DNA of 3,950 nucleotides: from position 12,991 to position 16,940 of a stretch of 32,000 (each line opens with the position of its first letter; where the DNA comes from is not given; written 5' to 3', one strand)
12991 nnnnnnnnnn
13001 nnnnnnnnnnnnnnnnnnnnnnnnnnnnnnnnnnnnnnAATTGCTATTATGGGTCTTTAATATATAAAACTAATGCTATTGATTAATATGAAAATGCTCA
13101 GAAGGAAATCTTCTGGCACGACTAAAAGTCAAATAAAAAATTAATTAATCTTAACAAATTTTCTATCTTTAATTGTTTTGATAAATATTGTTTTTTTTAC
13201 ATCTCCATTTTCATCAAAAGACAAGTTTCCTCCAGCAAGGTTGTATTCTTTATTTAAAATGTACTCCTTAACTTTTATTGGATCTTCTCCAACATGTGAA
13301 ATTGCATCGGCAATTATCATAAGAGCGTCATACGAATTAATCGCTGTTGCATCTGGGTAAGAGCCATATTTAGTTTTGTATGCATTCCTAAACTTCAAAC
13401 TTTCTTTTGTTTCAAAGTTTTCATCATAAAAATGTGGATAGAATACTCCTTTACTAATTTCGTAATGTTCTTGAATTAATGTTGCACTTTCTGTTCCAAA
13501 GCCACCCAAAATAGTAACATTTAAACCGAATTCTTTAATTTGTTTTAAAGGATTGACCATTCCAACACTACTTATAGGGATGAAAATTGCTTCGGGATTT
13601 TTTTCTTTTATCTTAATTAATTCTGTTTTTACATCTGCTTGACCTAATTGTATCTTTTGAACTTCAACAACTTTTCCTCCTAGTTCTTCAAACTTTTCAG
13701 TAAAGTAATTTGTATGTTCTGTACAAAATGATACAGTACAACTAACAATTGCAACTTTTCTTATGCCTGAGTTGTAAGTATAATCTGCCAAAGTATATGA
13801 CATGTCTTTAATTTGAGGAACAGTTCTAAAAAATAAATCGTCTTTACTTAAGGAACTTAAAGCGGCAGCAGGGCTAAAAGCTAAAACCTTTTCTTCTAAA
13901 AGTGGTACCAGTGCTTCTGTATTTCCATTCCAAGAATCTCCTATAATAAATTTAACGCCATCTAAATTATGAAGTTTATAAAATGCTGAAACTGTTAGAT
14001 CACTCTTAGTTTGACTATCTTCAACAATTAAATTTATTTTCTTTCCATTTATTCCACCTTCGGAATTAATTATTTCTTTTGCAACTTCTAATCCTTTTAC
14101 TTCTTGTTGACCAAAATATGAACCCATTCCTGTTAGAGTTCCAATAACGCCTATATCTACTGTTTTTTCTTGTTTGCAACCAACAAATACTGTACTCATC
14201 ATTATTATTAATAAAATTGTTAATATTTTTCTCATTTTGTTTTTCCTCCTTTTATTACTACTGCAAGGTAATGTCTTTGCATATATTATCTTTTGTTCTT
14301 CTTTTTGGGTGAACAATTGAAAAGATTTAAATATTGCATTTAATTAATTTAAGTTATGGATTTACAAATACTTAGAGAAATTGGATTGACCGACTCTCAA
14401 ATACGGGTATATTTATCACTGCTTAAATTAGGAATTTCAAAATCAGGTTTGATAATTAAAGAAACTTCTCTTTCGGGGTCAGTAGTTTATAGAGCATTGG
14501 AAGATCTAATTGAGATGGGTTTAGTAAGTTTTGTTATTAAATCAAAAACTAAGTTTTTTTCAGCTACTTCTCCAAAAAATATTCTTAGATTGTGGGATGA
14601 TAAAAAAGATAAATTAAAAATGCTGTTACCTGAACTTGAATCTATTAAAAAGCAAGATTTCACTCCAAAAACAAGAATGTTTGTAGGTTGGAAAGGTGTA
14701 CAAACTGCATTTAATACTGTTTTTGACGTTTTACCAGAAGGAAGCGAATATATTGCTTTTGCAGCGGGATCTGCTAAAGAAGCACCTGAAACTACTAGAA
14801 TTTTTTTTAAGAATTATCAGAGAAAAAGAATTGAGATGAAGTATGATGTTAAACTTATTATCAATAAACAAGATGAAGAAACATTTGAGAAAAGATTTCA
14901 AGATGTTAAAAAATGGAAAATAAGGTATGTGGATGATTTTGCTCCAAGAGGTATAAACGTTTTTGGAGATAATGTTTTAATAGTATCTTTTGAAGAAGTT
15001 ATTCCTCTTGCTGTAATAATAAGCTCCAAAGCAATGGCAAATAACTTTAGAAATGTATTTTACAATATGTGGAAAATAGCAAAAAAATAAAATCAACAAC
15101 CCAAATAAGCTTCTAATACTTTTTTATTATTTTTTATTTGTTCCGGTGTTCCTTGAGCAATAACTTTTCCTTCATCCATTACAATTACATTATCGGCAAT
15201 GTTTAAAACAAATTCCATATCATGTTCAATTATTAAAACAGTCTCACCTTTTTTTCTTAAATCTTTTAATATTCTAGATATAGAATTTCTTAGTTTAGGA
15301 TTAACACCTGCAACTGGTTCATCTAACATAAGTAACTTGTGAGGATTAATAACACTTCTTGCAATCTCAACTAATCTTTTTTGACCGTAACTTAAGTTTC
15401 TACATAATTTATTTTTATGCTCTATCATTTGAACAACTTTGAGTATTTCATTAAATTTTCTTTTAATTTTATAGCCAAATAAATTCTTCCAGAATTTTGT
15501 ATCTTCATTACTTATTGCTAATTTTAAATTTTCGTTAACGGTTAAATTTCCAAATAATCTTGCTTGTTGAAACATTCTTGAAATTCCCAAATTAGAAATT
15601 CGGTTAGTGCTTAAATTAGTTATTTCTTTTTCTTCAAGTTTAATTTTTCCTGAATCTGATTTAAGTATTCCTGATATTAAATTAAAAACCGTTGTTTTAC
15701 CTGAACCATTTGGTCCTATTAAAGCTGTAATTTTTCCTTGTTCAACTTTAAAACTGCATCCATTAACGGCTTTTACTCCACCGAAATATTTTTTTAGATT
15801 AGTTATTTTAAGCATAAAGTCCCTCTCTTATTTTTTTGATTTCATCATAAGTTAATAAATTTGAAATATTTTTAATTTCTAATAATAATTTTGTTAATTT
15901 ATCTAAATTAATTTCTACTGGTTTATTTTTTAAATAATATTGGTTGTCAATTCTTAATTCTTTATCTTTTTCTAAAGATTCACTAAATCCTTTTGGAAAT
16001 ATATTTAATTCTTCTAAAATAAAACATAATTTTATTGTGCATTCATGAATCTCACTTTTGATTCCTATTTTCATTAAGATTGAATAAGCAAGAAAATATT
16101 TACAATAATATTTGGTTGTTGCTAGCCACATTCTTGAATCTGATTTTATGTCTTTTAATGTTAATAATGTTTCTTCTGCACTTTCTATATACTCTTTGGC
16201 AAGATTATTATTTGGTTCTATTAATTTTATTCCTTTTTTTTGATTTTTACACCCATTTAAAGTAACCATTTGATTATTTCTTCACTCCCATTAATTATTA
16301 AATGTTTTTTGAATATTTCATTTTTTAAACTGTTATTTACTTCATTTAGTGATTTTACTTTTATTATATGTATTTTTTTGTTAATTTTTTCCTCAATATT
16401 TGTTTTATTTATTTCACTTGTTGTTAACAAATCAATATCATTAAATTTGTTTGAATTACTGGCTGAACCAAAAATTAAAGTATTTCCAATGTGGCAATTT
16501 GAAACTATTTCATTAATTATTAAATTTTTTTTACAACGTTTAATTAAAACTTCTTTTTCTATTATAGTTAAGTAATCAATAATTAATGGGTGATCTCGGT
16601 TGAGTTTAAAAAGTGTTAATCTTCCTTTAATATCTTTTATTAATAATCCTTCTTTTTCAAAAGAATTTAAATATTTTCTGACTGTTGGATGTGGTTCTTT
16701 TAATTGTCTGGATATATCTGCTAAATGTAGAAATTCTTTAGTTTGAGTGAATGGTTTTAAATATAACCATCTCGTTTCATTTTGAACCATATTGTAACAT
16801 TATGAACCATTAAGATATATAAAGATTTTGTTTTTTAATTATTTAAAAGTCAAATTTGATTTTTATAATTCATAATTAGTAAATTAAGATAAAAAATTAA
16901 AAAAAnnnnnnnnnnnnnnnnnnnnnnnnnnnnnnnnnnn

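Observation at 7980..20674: Five Liv-type binding proteins and three TrmB regulators share a single translocator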

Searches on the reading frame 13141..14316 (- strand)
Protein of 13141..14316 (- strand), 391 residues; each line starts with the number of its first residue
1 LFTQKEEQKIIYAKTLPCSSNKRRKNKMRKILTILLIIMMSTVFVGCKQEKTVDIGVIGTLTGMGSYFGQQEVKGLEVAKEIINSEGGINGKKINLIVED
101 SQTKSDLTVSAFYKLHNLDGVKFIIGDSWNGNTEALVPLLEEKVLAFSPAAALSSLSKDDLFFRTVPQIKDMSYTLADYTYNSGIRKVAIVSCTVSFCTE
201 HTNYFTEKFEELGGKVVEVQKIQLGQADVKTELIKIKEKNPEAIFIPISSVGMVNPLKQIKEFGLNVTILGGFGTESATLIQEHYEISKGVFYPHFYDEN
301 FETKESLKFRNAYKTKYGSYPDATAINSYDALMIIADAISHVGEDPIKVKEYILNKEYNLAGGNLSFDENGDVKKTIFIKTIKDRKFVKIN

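Call 4: search_protein_families(library=pfam, proteins=[window:13141-14316:-], max_evalue=0.01)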
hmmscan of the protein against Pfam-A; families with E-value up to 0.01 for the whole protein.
window:13141-14316:- (391 aa): 3 families
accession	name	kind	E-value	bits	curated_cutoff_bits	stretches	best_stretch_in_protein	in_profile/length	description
PF13458.12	Peripla_BP_6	-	2.4e-49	169.3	31.7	1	52-381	1-337/343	Periplasmic binding protein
PF13433.12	Peripla_BP_5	-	1.2e-21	77.7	27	1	54-384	2-338/363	Periplasmic binding protein domain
PF01094.35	ANF_receptor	-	1.3e-21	77.5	25.4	1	76-374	6-341/353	Receptor family ligand binding region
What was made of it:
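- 13141..14235 (-): SBP4: Peripla_BP_6 lipoprotein, 364 aa from the ATG at 14235. PF13458 E 2.4e-49 (call 4).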

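Call 21: search_protein_families(library=ncbifam, proteins=[window:13141-14238:-], max_evalue=0.001)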
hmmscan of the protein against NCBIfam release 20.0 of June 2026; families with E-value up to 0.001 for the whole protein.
window:13141-14238:- (365 aa): 3 families
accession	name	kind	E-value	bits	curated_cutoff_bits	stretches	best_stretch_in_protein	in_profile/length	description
NF011933.0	PRK15404.1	subfamily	9e-31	107.2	477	1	7-351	7-354/370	high-affinity branched-chain amino acid ABC transporter substrate-binding protein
TIGR03407.1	urea_ABC_UrtA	exception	1.3e-14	53.9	492.75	1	27-358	1-341/361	urea ABC transporter substrate-binding protein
TIGR03669.1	urea_ABC_arch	equivalog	2.5e-10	39.9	494.8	1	28-315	2-292/375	urea ABC transporter substrate-binding protein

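Call 46: search_solved_structures(query=window:13141-14238:-, max_evalue=0.00001)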
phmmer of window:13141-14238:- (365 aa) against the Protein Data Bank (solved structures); distinct sequences matched with E-value up to 0.00001: 35.
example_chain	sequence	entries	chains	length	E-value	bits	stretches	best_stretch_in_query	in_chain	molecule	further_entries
3td9_A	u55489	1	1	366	7.8e-31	110.8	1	24-358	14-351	Branched chain amino acid ABC transporter, periplasmic amino acid-binding protein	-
4nqr_A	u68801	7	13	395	2.6e-23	86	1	22-358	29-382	Amino acid/amide ABC transporter substrate-binding protein, HAAT family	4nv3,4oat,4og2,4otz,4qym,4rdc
4obb_A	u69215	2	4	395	2.7e-23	86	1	22-358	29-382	Amino acid/amide ABC transporter substrate-binding protein, HAAT family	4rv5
4gnr_A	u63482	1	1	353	1.9e-22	83.2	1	21-360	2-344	ABC transporter substrate-binding protein-branched chain amino acid transport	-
4ey3_A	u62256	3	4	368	6.4e-21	78.2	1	24-356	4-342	Twin-arginine translocation pathway signal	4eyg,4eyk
1z15_A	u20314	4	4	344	2.3e-20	76.3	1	27-349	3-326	Leu/Ile/Val-binding protein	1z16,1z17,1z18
8tg1_A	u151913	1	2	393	4.2e-20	75.5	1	22-356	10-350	Extracellular ligand-binding receptor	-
2liv_A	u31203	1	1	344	8.1e-20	74.5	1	27-349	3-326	LEUCINE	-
4n0q_A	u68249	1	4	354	1.2e-18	70.7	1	26-352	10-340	Leu/Ile/Val-binding protein homolog 3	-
3ipc_A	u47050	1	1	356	3.9e-18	69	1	29-350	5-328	ABC transporter, substrate binding protein (Amino acid)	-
3ip5_A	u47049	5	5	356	8.6e-18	67.9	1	29-350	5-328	ABC transporter, substrate binding protein (Amino acid)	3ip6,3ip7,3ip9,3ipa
8z0g_A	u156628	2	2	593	2.1e-15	60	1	38-349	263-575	Leu/Ile/Val-binding protein,Leu/Ile/Val-binding protein,mNeonGreen | NeIle,Leu/Ile/Val-binding protein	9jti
2lbp_A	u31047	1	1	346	3.4e-15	59.3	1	27-349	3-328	LEUCINE-BINDING PROTEIN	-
1usg_A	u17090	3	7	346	1.2e-14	57.6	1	27-349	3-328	LEUCINE-SPECIFIC BINDING PROTEIN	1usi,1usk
4mlc_A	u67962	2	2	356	6.3e-14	55.2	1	47-361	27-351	Extracellular ligand-binding receptor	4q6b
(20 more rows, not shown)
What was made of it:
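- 13141..14235 (-): Best PDB relative is 3td9 (call 46).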

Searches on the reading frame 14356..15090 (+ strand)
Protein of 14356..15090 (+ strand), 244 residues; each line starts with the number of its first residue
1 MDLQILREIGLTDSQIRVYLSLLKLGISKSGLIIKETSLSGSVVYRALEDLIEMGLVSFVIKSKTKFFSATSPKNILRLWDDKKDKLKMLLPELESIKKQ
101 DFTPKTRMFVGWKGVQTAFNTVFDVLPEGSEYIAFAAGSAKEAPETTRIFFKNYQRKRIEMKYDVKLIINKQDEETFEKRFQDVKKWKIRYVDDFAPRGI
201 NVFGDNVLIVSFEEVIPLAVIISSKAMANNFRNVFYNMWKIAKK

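Call 4: search_protein_families(library=pfam, proteins=[window:14356-15090:+], max_evalue=0.01)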
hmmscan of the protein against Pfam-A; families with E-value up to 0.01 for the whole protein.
window:14356-15090:+ (244 aa): 1 family
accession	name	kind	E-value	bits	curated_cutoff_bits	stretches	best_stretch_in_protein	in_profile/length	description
PF01978.25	TrmB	-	1.9e-10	40.9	25.6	1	6-73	1-67/68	Sugar-specific transcriptional regulator TrmB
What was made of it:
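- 14356..15090 (+): TrmB2: TrmBL2-like regulator, 244 aa. PF01978 E 1.9e-10 (call 4).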

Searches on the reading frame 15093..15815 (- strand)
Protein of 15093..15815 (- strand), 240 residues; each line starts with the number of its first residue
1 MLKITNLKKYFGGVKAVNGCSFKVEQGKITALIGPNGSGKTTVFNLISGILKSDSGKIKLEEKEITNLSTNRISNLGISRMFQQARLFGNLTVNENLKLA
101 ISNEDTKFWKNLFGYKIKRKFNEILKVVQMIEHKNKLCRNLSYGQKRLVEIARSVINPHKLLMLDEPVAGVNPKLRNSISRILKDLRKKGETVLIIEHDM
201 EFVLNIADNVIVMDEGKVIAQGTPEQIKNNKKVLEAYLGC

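Call 4: search_protein_families(library=pfam, proteins=[window:15093-15815:-], max_evalue=0.01)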
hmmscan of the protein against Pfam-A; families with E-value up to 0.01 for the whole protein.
window:15093-15815:- (240 aa): 10 families
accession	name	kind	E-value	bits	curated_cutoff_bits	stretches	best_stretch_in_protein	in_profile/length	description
PF00005.33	ABC_tran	-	1.4e-33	116.8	25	1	18-169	2-137/137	ABC transporter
PF13304.12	AAA_21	-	7e-14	53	27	2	29-94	1-79/304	AAA domain, putative AbiEii toxin, Type IV TA system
PF12399.14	BCA_ABC_TP_C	-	4.2e-10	39.5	25.5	1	217-239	1-23/27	Branched-chain amino acid ATP-binding cassette transporter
PF02463.25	SMC_N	-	1.1e-09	38.4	40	1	27-213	24-212/220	RecF/RecN/SMC N terminal domain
PF13175.12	AAA_15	-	2.7e-05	24.4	32.1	1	28-140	24-142/374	AAA ATPase domain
PF13476.12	AAA_23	-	3e-05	25.2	27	1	2-135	2-142/201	AAA domain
PF13555.12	AAA_29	-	0.00094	19.3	27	1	21-52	16-47/61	P-loop containing region of AAA domain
PF09818.15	ABC_ATPase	-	0.0036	16.8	23.2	0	178-219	211-252/283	P-loop domain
PF01078.27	Mg_chelatase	-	0.0046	16.8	20.3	0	32-73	27-68/207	Magnesium chelatase, subunit ChlI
PF13401.12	AAA_22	-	0.0089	16.8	27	0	26-52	4-30/130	AAA domain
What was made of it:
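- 15093..15815 (-): LivG-type ATPase, 240 aa. ABC_tran E 1.4e-33 plus BCA_ABC_TP_C E 4.2e-10 (call 4).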

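Call 21: search_protein_families(library=ncbifam, proteins=[window:15093-15815:-], max_evalue=0.001)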
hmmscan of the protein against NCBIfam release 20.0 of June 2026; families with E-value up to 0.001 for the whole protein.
window:15093-15815:- (240 aa): 189 families (the best 25 are shown)
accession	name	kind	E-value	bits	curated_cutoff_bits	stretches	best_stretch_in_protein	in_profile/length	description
TIGR03411.1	urea_trans_UrtD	equivalog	3.8e-69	233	304.1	1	1-239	2-241/242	urea ABC transporter ATP-binding protein UrtD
NF008449.1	PRK11300.1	equivalog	3.2e-67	226.4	362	1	1-239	5-253/255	high-affinity branched-chain amino acid ABC transporter ATP-binding protein LivG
TIGR04406.1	LPS_export_lptB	equivalog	6.8e-57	192.5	240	1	2-239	2-234/239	LPS export ABC transporter ATP-binding protein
TIGR01188.1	drrA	subfamily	7.7e-47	160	312.45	1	9-229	1-213/302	daunorubicin resistance ABC transporter, ATP-binding protein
TIGR03410.1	urea_trans_UrtE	equivalog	2.4e-46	158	285.8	1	2-231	1-223/230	urea ABC transporter ATP-binding subunit UrtE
TIGR03265.1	PhnT2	equivalog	3.2e-46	158.2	457.7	1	2-230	5-225/353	putative 2-aminoethylphosphonate ABC transporter ATP-binding protein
NF006987.0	PRK09452.1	equivalog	3.3e-45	154.4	482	1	2-232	18-240/378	spermidine/putrescine ABC transporter ATP-binding protein PotA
NF008144.0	PRK10895.1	equivalog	3.5e-44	151.1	381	1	2-239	4-236/241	LPS export ABC transporter ATP-binding protein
NF043075.1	MMSYN1_0197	equivalog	8.1e-44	149.9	550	1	1-231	2-224/341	spermidine/putrescine ABC transporter ATP-binding protein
TIGR00968.1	3a0106s01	subfamily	1.3e-43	149.2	342.75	1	3-230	2-221/237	sulfate ABC transporter ATP-binding protein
TIGR03864.1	PQQ_ABC_ATP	hypoth_equivalog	1.4e-43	149.1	302.25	1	2-232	2-224/236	ABC transporter, ATP-binding subunit, PQQ-dependent alcohol dehydrogenase system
TIGR02315.1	ABC_phnC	equivalog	9.9e-41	139.7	266.1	1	1-231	1-237/243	phosphonate ABC transporter ATP-binding protein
TIGR04521.1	ECF_ATPase_2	equivalog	2.2e-40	138.5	330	1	15-236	19-241/279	energy-coupling factor transporter ATPase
NF041861.1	YtfR_transport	equivalog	3.2e-40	138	850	1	1-230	1-227/492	galactofuranose ABC transporter, ATP-binding protein YtfR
NF011967.0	PRK15439.1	equivalog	4.1e-39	134.4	586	1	2-231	12-231/510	autoinducer 2 ABC transporter ATP-binding protein LsrA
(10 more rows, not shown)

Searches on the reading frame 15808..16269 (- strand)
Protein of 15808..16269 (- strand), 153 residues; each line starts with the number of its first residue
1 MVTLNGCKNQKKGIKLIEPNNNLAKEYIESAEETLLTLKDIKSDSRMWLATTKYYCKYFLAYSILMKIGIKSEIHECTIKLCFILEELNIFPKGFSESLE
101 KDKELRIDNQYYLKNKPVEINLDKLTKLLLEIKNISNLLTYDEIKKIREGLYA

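Call 4: search_protein_families(library=pfam, proteins=[window:15808-16269:-], max_evalue=0.01)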
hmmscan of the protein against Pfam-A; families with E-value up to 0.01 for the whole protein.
window:15808-16269:- (153 aa): 0 families

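Call 63: search_protein_families(library=ncbifam, proteins=[window:15808-16269:-], max_evalue=1)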
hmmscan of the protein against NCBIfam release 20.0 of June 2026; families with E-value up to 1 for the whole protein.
window:15808-16269:- (153 aa): 0 families
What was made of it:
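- Tried and rejected: Identity of the 153-aa and 177-aa insert: Pfam and NCBIfam gave nothing for the 153-aa protein (calls 4, 63).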

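Call 64: search_solved_structures(query=window:15808-16269:-, max_evalue=5)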
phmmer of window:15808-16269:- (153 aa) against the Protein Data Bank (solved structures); distinct sequences matched with E-value up to 5: 4.
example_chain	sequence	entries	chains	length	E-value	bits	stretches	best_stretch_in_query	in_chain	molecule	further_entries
5xyn_D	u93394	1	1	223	0.24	14.9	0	36-79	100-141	Suppressor of hydroxyurea sensitivity protein 2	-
9q2c_F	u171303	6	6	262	0.39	14.3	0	37-79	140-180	Suppressor of hydroxyurea sensitivity protein 2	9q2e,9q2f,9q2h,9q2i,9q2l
3cni_A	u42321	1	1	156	0.47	14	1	89-118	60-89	Putative ABC type-2 transporter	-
2hsb_A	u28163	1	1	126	0.59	13.7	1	49-121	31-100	Hypothetical UPF0332 protein AF0298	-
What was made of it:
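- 15808..16790 (-): Two overlapping small genes inserted between SBP5 and livG. One is 177 aa (wHTH plus the motif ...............) and one is 153 aa. Possibly an MNT/HEPN-like toxin-antitoxin pair. The livG start overlaps the end of the 153-aa gene by 8 nt. The 153-aa protein has no family hit (calls 4, 63) and only a weak match to AF0298/UPF0332, PDB 2hsb, E 0.59 (call 64).
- Tried and rejected: The PDB search gave only a weak hit to a HEPN-like protein, E 0.59 (call 64).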

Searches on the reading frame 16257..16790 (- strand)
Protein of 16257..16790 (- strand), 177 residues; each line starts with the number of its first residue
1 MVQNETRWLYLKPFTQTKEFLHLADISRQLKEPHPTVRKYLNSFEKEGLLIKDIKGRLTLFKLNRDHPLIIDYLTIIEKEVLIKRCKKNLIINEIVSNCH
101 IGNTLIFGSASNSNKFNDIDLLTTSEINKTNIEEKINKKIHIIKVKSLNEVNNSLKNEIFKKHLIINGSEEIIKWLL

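Call 4: search_protein_families(library=pfam, proteins=[window:16257-16790:-], max_evalue=0.01)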
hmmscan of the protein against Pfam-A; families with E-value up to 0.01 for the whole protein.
window:16257-16790:- (177 aa): 1 family
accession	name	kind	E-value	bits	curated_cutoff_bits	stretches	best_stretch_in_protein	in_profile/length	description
PF09339.16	HTH_IclR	-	9.8e-05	22.5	22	1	14-51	12-49/52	IclR helix-turn-helix domain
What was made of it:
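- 15808..16790 (-): HTH_IclR E 9.8e-5 (call 4).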

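Call 63: search_protein_families(library=ncbifam, proteins=[window:16257-16790:-], max_evalue=1)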
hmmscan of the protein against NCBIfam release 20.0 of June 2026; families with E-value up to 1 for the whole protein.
window:16257-16790:- (177 aa): 2 families
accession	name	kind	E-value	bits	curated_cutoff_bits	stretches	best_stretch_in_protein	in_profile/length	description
NF041395.1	TranRegLrpA1_Halo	equivalog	0.015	15.3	250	1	23-51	22-50/142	HTH-type transcriptional regulator LrpA1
NF007339.0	PRK09834.1-1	equivalog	0.15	11.3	299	1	23-50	41-68/271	DNA-binding transcriptional regulator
